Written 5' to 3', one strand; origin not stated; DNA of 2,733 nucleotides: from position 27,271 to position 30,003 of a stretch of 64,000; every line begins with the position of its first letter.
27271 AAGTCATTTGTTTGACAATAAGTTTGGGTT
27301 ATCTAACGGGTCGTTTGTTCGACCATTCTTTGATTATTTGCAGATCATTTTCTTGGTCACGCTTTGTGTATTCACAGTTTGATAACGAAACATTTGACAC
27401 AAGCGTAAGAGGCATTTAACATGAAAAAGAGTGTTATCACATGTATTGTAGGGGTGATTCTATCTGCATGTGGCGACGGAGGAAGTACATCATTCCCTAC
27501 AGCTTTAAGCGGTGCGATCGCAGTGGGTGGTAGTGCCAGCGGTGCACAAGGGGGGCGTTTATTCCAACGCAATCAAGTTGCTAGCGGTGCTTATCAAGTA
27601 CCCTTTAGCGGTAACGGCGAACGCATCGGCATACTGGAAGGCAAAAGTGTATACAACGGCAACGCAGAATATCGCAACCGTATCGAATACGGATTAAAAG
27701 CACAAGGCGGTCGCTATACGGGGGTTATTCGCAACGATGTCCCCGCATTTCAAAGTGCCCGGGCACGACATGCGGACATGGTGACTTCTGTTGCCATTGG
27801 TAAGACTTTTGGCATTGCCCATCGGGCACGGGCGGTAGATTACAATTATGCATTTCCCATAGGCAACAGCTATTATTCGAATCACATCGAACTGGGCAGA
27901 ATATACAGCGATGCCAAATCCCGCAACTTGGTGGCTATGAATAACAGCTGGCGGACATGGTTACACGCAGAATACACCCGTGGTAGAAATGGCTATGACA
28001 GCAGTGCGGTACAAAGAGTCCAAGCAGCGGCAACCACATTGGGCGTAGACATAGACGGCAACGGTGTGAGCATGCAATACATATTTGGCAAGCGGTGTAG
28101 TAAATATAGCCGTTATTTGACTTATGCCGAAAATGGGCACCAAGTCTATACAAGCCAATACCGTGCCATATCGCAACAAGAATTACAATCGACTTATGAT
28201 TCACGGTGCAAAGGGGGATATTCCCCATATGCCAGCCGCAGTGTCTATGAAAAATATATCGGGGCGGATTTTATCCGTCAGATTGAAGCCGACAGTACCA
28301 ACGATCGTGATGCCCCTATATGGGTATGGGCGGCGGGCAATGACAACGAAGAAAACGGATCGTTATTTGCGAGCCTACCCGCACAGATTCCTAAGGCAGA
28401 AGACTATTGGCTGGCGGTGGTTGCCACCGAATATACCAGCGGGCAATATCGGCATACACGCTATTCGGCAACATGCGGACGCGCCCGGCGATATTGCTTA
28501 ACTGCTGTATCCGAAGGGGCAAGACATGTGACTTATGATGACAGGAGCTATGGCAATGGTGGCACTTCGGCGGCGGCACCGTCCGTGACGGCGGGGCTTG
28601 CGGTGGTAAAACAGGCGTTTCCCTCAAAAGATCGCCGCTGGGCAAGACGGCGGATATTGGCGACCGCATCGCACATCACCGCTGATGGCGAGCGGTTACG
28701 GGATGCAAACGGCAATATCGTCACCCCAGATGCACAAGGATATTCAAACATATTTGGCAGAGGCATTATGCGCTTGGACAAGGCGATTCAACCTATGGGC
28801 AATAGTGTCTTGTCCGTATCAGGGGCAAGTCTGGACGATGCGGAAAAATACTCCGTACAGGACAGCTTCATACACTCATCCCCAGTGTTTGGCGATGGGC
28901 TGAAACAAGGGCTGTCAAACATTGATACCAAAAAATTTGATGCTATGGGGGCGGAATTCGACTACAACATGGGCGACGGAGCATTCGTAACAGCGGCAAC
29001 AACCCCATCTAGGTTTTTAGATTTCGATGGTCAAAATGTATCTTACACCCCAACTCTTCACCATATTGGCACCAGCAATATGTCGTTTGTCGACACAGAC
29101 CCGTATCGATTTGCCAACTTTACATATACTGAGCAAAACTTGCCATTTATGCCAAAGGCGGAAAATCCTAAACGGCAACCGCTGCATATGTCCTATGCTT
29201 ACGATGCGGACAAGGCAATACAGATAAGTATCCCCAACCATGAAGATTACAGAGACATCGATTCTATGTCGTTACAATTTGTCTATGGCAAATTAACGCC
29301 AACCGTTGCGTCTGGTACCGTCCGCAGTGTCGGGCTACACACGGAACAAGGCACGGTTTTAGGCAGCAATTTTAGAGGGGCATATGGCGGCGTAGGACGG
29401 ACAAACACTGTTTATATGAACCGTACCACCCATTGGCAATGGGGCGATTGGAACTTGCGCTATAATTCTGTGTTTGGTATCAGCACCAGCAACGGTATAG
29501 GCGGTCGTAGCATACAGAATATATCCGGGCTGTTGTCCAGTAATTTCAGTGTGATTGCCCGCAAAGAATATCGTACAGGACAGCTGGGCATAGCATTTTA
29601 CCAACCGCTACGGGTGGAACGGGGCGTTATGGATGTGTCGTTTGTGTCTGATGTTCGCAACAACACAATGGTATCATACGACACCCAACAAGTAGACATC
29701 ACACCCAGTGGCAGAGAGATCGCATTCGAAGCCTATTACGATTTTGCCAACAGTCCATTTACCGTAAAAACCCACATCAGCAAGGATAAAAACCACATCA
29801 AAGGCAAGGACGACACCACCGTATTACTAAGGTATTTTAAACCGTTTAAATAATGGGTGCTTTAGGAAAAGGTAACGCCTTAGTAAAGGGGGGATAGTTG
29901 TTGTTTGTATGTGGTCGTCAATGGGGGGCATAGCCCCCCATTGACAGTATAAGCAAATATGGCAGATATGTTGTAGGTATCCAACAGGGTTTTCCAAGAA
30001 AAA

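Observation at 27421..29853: Subtilisin-family lipoprotein with beta-rich C-terminus immediately upstream of the tpsA-like gene: SphB1-like maturation protease?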

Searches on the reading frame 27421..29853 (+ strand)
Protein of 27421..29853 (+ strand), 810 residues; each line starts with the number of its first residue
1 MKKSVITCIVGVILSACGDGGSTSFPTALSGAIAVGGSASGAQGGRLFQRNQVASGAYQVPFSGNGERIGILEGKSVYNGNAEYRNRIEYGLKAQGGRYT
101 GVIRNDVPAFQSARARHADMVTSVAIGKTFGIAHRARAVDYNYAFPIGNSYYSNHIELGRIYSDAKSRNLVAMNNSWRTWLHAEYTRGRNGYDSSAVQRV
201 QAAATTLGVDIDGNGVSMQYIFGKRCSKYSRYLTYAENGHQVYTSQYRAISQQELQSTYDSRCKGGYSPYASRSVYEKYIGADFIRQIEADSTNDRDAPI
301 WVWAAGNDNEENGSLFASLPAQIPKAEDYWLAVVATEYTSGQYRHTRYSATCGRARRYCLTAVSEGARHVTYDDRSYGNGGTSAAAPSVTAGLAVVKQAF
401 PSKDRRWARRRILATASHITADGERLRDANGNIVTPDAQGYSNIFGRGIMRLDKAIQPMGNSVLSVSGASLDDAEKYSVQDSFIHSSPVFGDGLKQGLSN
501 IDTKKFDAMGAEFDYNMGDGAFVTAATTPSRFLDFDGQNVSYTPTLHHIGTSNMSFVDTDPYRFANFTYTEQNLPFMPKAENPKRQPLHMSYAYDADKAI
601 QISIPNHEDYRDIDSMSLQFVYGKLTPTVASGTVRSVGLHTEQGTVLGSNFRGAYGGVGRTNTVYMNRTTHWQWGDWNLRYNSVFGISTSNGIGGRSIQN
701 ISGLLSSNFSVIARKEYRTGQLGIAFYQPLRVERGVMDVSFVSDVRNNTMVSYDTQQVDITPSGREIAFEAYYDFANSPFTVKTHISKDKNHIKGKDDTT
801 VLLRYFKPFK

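Call 6: search_protein_families(library=pfam, proteins=[window:27421-29853:+], max_evalue=0.01)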
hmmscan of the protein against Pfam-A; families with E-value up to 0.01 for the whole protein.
window:27421-29853:+ (810 aa): 1 family
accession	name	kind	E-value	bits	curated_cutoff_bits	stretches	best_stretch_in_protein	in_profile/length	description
PF00082.27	Peptidase_S8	-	2e-12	47.5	21.8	1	293-428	139-274/288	Subtilase family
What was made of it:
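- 27556..28785 (+): S8 subtilase domain (aa ~46-455), including a ~115-aa insertion after the NNSW motif (aa ~178-292). PF00082 at E 2e-12 (call 6).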

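Call 7: search_protein_families(library=ncbifam, proteins=[window:27421-29853:+], max_evalue=0.01)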
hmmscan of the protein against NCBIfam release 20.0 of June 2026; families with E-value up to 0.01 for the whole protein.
window:27421-29853:+ (810 aa): 2 families
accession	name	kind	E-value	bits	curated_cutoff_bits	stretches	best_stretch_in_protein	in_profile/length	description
NF051851.1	AtpSerPepEprS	equivalog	4.6e-12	44.8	1700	1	293-419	219-340/988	autotransporter serine peptidase EprS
TIGR03921.1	T7SS_mycosin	equivalog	3.7e-07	29.6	278.75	1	300-421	151-268/353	type VII secretion-associated serine protease mycosin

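Call 11: search_dna_similar(query=window:27421-29853:+, collection=phages, mode=protein)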
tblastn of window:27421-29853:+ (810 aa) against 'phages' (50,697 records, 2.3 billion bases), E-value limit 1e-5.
Records with a match: 1; places in all: 1; records where one place covers at least 80% of the query: 0.
Best place of each record, by identity: <60% 1.
By first word of the organism name: Pseudomonas 1.
By host as written in the record: Pseudomonas aeruginosa 1.
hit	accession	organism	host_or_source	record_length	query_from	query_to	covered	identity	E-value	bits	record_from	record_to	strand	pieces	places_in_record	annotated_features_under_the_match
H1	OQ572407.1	Pseudomonas phage Y5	Pseudomonas aeruginosa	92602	288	419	16%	33.8%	6e-7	60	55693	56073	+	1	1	record has no annotation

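Call 12: search_solved_structures(query=window:27421-29853:+, max_evalue=1, show_alignments=3)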
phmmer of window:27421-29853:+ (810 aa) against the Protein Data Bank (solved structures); distinct sequences matched with E-value up to 1: 1.
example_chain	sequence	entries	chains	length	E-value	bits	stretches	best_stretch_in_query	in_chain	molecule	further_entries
3kzh_A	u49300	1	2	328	0.48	12.1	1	511-571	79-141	Probable sugar kinase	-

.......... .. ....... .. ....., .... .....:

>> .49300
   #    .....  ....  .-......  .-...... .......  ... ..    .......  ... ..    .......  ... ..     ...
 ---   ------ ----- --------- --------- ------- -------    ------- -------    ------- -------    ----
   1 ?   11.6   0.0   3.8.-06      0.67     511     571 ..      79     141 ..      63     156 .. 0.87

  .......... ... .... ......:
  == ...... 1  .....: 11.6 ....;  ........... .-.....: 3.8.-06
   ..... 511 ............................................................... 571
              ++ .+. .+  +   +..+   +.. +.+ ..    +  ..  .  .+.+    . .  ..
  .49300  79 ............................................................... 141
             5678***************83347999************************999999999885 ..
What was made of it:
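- Tried and rejected: Single-sequence search of the PDB with the whole protein: nothing meaningful (call 12).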

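Call 13: find_homologous_proteins(query=window:27421-29853:+)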
Query window:27421-29853:+ (810 aa): 10 proteins with E <= 0.001 among 8000 candidates.
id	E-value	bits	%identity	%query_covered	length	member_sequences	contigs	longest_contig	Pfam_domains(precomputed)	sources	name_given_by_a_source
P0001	0.0e+0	1846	100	100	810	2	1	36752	PF00082.28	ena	-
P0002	2.2e-288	977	59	94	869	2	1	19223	PF00082.28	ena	-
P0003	4.5e-201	689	43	100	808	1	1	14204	PF00082.28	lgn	-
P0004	1.4e-152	528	51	58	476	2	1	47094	PF00082.28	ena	-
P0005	2.9e-79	286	32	67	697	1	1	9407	PF00082.28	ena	-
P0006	5.8e-21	93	31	29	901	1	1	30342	PF00082.28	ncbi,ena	-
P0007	1.0e-12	66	31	25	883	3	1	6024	PF00082.28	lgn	-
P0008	4.3e-9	54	31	21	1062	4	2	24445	PF12951.14,PF03797.26,PF00082.28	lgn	-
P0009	2.1e-6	45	30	22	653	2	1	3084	PF00082.28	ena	-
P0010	1.3e-5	42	27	29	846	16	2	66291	PF00082.28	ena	-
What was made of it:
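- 27421..29853 (+): Coding sequence of the 810-aa S8 lipoprotein with a C-terminal barrel (stop codon included). Homologues score E = 0 to 1e-79 (call 13).
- Checked: The gene is far beyond chance: relatives score E = 0 down to 1e-200 (call 13).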

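Call 15: find_encoding_contigs(protein=P0002, flank=10000, max_places=3)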
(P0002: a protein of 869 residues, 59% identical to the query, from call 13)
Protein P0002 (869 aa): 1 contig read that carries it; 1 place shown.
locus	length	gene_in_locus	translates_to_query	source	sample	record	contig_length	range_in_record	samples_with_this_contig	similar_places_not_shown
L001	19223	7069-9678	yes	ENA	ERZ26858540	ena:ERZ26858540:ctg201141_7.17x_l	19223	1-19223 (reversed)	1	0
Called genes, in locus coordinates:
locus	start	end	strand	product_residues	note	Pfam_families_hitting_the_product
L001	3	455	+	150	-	?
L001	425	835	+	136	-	-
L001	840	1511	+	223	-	-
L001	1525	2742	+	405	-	-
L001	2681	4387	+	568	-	PF00082:Peptidase_S8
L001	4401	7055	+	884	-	-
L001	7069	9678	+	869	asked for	PF00082:Peptidase_S8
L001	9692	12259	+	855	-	-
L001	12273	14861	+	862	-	-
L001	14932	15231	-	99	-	PF03992:ABM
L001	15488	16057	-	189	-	PF03358:FMN_red (faint)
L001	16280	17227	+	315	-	PF13793:Pribosyltran_N, PF00156:Pribosyltran, PF14572:Pribosyl_synth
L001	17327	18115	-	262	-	PF02578:Cu-oxidase_4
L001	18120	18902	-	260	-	PF01790:LGT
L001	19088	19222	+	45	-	?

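Call 16: find_encoding_contigs(protein=P0003, flank=10000, max_places=3)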
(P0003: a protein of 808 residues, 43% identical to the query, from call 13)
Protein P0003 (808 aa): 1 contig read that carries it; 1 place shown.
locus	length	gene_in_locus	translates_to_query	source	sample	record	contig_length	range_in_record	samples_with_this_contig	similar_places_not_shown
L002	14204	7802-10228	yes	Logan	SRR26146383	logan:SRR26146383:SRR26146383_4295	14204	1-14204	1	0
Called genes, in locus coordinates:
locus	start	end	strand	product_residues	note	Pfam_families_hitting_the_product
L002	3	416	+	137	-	?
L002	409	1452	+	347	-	PF01032:FecCD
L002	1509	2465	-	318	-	PF01497:Peripla_BP_2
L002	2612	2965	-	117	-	PF00453:Ribosomal_L20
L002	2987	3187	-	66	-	PF01632:Ribosomal_L35p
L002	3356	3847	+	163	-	PF06347:SH3_4, PF08239:SH3_3 (weak), PF06347:SH3_4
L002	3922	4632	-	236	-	PF01863:YgjP-like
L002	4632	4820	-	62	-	-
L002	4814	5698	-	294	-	PF01063:Aminotran_4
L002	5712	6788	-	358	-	PF01264:Chorismate_synt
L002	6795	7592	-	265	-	PF00106:adh_short, PF13561:adh_short_C2, PF23441:SDR (weak)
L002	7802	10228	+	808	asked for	PF00082:Peptidase_S8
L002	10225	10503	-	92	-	PF02325:CCB3_YggT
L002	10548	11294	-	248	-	PF20772:TACO1_YebC_N, PF01709:Transcrip_reg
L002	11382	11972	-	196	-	-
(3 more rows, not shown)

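Call 17: find_encoding_contigs(protein=P0004, flank=10000, max_places=3)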
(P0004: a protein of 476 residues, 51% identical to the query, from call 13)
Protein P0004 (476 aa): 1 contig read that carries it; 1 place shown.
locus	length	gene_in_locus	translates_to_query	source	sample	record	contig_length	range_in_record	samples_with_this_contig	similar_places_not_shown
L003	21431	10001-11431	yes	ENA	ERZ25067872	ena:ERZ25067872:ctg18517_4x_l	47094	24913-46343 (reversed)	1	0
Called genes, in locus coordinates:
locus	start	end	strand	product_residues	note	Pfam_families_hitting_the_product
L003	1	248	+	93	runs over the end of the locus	-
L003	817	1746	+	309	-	PF00005:ABC_tran, PF02463:SMC_N (weak), PF13304:AAA_21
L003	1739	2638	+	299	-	PF02687:FtsX (weak)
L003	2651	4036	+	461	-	PF00206:Lyase_1, PF14698:ASL_C2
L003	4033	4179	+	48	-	-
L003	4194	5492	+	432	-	PF00278:Orn_DAP_Arg_deC, PF02784:Orn_Arg_deC_N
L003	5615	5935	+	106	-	PF01381:HTH_3 (weak)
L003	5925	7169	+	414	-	PF13657:Couple_hipA, PF07804:HipA_C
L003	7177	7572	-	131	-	-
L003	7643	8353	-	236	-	PF01863:YgjP-like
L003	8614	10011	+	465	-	-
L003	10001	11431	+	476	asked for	PF00082:Peptidase_S8 (weak)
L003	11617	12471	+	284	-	-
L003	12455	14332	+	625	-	PF00082:Peptidase_S8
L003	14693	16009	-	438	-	PF07690:MFS_1, PF11700:ATG22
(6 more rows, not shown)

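Call 18: find_encoding_contigs(protein=P0005, flank=10000, max_places=3)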
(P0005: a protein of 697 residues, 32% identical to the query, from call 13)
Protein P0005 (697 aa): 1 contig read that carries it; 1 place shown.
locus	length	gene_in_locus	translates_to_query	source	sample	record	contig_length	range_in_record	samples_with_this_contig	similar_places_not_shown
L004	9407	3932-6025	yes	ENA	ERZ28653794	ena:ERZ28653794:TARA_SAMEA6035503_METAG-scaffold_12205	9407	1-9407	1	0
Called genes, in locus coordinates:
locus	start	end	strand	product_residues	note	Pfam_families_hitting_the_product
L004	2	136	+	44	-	?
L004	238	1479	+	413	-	PF09375:Peptidase_M75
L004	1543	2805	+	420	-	PF06537:DHOR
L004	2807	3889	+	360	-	PF09375:Peptidase_M75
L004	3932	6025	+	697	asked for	PF00082:Peptidase_S8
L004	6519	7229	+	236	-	PF10986:ZrgA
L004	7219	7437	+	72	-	PF04964:Flp_Fap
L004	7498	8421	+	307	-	PF16976:RcpC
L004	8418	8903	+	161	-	PF13629:T2SS-T3SS_pil_N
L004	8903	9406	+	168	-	?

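Call 19: find_encoding_contigs(protein=P0006, flank=10000, max_places=3)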
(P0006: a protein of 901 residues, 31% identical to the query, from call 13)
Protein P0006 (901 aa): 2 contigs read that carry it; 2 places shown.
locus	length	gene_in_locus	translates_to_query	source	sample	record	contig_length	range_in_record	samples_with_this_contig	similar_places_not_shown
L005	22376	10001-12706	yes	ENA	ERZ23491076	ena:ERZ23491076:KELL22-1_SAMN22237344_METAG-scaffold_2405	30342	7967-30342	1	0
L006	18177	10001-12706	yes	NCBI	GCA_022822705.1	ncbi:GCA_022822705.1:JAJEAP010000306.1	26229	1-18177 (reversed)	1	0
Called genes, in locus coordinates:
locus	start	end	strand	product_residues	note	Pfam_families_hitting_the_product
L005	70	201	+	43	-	-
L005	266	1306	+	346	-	PF00022:Actin, PF06723:MreB_Mbl, PF11104:PilM_2 (faint), PF00012:HSP70, PF14450:FtsA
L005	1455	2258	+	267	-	-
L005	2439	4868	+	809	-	PF01804:Penicil_amidase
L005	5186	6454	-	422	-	PF13458:Peripla_BP_6, PF01094:ANF_receptor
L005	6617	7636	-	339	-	-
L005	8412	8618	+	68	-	-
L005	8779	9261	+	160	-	PF01593:Amino_oxidase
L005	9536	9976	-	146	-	PF02082:Rrf2, PF12802:MarR_2 (weak), PF01978:TrmB (weak)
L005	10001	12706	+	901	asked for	PF00082:Peptidase_S8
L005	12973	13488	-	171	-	-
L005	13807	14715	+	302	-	PF00106:adh_short, PF08659:KR (weak), PF13561:adh_short_C2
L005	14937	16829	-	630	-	-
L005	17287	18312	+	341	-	-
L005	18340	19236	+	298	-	-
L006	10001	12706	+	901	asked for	PF00082:Peptidase_S8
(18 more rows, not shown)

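Call 20: find_encoding_contigs(protein=P0001, flank=10000, max_places=3)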
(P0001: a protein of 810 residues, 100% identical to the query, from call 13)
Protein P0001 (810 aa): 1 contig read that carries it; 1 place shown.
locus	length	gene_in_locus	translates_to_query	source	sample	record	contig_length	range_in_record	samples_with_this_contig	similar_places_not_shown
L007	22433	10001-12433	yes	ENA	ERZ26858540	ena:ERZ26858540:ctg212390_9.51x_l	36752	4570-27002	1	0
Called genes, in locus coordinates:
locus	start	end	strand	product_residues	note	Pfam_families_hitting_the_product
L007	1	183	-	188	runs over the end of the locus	PF02581:TMP-TENI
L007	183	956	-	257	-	PF05690:ThiG, PF00977:His_biosynth (faint)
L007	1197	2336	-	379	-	PF07992:Pyr_redox_2 (faint), PF00890:FAD_binding_2, PF01266:DAO, PF01494:FAD_binding_3 (faint), PF01593:Amino_oxidase (faint), PF03486:HI0933_like (faint), PF13450:NAD_binding_8 (weak)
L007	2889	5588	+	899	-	PF03477:ATP-cone, PF00317:Ribonuc_red_lgN, PF02867:Ribonuc_red_lgC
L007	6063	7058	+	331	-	PF00268:Ribonuc_red_sm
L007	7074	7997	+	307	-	PF01555:N6_N4_Mtase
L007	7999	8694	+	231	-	-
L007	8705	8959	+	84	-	PF00462:Glutaredoxin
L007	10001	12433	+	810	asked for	PF00082:Peptidase_S8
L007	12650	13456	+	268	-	-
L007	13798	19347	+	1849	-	PF05860:TPS, PF14312:FG-GAP_2 (weak)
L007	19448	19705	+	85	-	PF05016:ParE_toxin (weak)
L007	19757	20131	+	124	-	PF13560:HTH_31 (weak), PF01381:HTH_3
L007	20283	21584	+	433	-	PF01266:DAO (weak), PF01593:Amino_oxidase, PF13450:NAD_binding_8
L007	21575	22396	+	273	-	PF07103:DUF1365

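Call 22: find_related_loci(query=A2, collection=genome_contigs, flank=10000)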
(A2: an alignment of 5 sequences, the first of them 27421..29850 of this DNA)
Query A2 (810 aa) in genome_contigs; peptide patterns used: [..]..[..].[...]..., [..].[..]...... (x = any residue, [..] = any of these).
40 stretches matched a pattern; 6 encode a relative of the query (tblastn E <= 1e-3); 6 distinct loci.
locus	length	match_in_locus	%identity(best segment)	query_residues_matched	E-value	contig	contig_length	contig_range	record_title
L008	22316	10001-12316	66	46-810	0e+0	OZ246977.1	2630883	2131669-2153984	MAG: Alphaproteobacteria bacterium isolate 7c62736b-e5c8-4c29-923d-774db4e2ed42 genome assembly, chromosome: 1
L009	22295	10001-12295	54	46-809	0e+0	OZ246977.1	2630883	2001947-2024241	MAG: Alphaproteobacteria bacterium isolate 7c62736b-e5c8-4c29-923d-774db4e2ed42 genome assembly, chromosome: 1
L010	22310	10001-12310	53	46-809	0e+0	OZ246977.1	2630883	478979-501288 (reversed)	MAG: Alphaproteobacteria bacterium isolate 7c62736b-e5c8-4c29-923d-774db4e2ed42 genome assembly, chromosome: 1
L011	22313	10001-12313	54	46-809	0e+0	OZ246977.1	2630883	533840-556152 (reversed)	MAG: Alphaproteobacteria bacterium isolate 7c62736b-e5c8-4c29-923d-774db4e2ed42 genome assembly, chromosome: 1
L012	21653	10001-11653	34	269-810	3e-85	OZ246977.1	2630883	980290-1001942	MAG: Alphaproteobacteria bacterium isolate 7c62736b-e5c8-4c29-923d-774db4e2ed42 genome assembly, chromosome: 1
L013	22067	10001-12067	34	64-810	1e-81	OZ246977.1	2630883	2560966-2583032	MAG: Alphaproteobacteria bacterium isolate 7c62736b-e5c8-4c29-923d-774db4e2ed42 genome assembly, chromosome: 1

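Call 40: search_protein_families(library=pfam, alignment_id=A5, max_evalue=0.001)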
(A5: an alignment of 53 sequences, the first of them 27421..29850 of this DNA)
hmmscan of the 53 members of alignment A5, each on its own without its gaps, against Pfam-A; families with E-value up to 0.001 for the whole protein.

A. member 1, window:27421-29850:+ (810 aa): 1 family
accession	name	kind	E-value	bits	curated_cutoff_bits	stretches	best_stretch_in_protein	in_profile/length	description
PF00082.27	Peptidase_S8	-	2e-12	47.5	21.8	1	293-428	139-274/288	Subtilase family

B. families by the number of members that match (of 53 scanned): 7 families
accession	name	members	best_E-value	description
PF00082.27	Peptidase_S8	53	3.3e-64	Subtilase family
PF04966.18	OprB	4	7.1e-10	Carbohydrate-selective porin, OprB family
PF12796.13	Ank_2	3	8.7e-31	Ankyrin repeats (3 copies)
PF00023.36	Ank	3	6.4e-23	Ankyrin repeat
PF13637.12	Ank_4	3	6.6e-20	Ankyrin repeats (many copies)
PF13857.12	Ank_5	3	8.1e-20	Ankyrin repeats (many copies)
PF13606.12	Ank_3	3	4.3e-14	Ankyrin repeat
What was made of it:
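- Closest known: SphB1. Different: No passenger-associated repeat or stalk was detected (no PF12951 hit, call 40); only a 70-aa subdomain and a disordered linker lie between the protease and the barrel.
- Closest known: TamL-type lipoproteins with a C-terminal outer-membrane barrel. Different: No POTRA or Omp85 Pfam hit was found here (calls 6, 40).
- All 53 sampled members are S8 proteins (call 40).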

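Call 41: search_protein_families(library=ncbifam, alignment_id=A5, max_evalue=0.001)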
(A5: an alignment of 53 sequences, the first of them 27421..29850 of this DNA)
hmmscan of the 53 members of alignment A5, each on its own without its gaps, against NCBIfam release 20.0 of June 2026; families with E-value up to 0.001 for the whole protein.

A. member 1, window:27421-29850:+ (810 aa): 2 families
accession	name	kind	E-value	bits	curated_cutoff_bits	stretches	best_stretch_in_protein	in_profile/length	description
NF051851.1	AtpSerPepEprS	equivalog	4.6e-12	44.8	1700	1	293-419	219-340/988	autotransporter serine peptidase EprS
TIGR03921.1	T7SS_mycosin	equivalog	3.7e-07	29.6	278.75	1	300-421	151-268/353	type VII secretion-associated serine protease mycosin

B. families by the number of members that match (of 53 scanned): 17 families
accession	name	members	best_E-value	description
TIGR03921.1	T7SS_mycosin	53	1.3e-51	type VII secretion-associated serine protease mycosin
NF051851.1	AtpSerPepEprS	47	8.8e-52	autotransporter serine peptidase EprS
NF033595.1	denti_PrtP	36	1.8e-25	dentilisin complex serine proteinase subunit PrtP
NF033865.1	fusolisin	36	4.3e-16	fusolisin family autotransporter serine protease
TIGR03895.1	protease_PatA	22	1.8e-19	PatA/PatG family cyanobactin maturation protease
NF049966.1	QH_SP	18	1.8e-22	subtilisin-like serine protease QhpE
NF040809.1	germ_prot_CspBA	15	1.6e-13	bifunctional germination protease/germinant receptor pseudoprotease CspBA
NF040553.1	SGO_0316_fam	14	8.7e-15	SGO_0316/SGO_0317 family LPXTG-anchored serine peptidase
NF040808.2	CspC_non_triad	10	3.9e-12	bile acid germinant receptor pseudoprotease CspC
NF042956.1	IteS_antiphage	6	6.9e-09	S8 family anti-phage peptidase IteS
NF041931.2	MzaA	3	2.6e-17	MZA anti-phage system associated sigma-70 family RNA polymerase sigma factor MzaA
NF043029.1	T4SS_AnkY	3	4.1e-15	Dot/Icm T4SS effector AnkY/LegA9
NF043023.1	T4SS_AnkH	3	2.7e-12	Dot/Icm T4SS effector AnkH/LegA3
NF043022.1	T4SS_AnkG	3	4.8e-12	Dot/Icm T4SS effector AnkG/AnkZ/LegA7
NF043028.1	T4SS_AnkX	3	2.7e-08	Dot/Icm T4SS effector AnkN/AnkX/LegA8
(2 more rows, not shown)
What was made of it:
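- Closest known: Ssp. Same: NCBIfam EprS is the best named model (calls 7, 41).
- S8 pseudoproteases exist: NCBIfam has a CspC 'non-triad' model (call 41).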
